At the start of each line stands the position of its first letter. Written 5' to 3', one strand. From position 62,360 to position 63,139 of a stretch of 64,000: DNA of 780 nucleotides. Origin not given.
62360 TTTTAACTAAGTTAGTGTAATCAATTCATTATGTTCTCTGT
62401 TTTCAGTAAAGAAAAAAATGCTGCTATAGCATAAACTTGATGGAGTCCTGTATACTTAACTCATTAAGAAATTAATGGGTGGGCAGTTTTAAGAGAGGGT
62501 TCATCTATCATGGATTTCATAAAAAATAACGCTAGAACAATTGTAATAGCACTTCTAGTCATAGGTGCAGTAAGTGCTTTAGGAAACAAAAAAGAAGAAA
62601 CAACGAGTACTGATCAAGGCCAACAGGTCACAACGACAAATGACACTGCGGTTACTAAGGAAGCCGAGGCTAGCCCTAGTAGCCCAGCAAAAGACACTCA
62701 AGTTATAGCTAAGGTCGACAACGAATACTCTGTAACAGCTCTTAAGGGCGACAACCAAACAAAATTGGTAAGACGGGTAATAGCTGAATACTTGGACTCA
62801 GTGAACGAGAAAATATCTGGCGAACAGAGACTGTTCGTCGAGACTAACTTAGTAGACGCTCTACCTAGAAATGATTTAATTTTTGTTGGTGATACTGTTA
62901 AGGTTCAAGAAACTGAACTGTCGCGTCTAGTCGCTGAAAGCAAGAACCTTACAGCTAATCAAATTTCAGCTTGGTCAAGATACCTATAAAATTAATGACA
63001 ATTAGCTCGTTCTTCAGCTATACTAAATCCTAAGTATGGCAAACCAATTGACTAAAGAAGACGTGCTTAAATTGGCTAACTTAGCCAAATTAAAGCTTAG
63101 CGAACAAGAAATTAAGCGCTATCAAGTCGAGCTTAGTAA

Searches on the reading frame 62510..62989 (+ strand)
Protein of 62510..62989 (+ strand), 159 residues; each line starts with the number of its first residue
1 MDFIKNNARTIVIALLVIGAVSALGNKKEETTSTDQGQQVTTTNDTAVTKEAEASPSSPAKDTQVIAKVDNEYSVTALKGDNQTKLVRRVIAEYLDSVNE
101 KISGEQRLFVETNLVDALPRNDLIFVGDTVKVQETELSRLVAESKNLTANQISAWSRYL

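Call 49: find_encoding_contigs(protein=window:62510-62989:+, flank=10000, max_places=3)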
Protein window:62510-62989:+ (159 aa): 4 contigs read that carry it; 3 places shown.
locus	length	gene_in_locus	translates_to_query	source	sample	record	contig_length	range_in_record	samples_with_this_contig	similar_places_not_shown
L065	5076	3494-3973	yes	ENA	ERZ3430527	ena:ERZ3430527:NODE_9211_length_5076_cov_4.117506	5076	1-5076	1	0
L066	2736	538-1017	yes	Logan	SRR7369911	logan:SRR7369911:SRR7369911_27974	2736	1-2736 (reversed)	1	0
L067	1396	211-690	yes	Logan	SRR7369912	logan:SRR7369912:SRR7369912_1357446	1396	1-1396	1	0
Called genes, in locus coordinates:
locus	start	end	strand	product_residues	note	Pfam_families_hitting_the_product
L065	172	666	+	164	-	PF00271:Helicase_C, PF12344:UvrB, PF02151:UVR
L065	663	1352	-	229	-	PF04203:Sortase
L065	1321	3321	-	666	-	PF19077:Big_13 (faint), PF22352:K319L-like_PKD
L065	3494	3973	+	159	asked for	-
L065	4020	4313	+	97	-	PF02686:GatC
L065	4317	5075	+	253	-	?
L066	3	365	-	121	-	?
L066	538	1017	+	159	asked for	-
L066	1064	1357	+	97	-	PF02686:GatC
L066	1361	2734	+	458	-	?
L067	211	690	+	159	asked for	-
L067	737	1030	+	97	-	PF02686:GatC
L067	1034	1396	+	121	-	?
